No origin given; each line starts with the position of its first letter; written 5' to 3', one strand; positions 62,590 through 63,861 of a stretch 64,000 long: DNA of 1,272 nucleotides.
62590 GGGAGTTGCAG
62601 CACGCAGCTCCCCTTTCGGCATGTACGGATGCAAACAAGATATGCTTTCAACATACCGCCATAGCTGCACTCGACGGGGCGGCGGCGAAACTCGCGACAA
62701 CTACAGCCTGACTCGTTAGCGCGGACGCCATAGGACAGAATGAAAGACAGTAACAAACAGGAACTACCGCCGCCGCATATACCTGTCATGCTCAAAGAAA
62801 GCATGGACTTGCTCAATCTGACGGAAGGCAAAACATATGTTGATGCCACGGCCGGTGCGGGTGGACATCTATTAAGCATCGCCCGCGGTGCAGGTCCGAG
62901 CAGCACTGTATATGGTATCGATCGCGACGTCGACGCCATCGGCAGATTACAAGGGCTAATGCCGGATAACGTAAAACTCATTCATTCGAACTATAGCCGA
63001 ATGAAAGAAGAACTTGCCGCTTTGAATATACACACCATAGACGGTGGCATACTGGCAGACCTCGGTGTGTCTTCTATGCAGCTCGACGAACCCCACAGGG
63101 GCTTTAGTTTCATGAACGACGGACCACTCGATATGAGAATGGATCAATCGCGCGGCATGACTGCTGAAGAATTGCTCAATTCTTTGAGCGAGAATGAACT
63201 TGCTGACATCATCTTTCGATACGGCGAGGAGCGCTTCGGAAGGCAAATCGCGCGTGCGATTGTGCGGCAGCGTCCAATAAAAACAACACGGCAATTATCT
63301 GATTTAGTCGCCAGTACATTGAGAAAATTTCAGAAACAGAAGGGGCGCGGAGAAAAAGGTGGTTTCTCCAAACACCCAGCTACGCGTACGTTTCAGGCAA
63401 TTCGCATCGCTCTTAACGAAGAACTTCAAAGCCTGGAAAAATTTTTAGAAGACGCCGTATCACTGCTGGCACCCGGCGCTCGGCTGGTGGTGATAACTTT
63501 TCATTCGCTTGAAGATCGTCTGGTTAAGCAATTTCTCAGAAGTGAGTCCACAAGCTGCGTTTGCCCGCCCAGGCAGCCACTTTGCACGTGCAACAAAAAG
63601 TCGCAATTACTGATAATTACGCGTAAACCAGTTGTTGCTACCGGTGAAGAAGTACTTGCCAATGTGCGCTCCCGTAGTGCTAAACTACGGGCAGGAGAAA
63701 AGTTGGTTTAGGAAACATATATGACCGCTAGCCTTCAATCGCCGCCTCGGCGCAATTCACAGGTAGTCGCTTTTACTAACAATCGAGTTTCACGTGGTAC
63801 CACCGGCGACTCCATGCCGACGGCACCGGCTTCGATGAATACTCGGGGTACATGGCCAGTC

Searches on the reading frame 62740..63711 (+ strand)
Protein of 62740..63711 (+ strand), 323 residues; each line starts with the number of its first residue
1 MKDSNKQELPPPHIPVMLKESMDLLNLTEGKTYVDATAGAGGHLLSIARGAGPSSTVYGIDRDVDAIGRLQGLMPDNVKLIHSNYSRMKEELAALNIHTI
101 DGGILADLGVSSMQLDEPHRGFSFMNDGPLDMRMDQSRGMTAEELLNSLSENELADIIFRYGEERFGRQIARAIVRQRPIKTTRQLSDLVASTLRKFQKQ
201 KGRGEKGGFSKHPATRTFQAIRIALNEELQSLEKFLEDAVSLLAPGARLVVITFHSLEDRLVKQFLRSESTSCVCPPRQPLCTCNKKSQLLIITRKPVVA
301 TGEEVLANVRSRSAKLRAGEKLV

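Call 11: search_protein_families(library=pfam, proteins=[window:62740-63711:+], max_evalue=0.001)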
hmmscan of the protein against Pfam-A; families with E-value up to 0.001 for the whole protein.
window:62740-63711:+ (323 aa): 3 families
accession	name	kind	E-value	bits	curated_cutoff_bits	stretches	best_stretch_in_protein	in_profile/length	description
PF01795.25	Methyltransf_5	-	2.3e-105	352.9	27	1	12-321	3-308/309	MraW methylase family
PF13847.12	Methyltransf_31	-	2.2e-05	24.6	27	0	28-72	2-46/145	Methyltransferase domain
PF13489.12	Methyltransf_23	-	0.00038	20.7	27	0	27-263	20-130/164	Methyltransferase domain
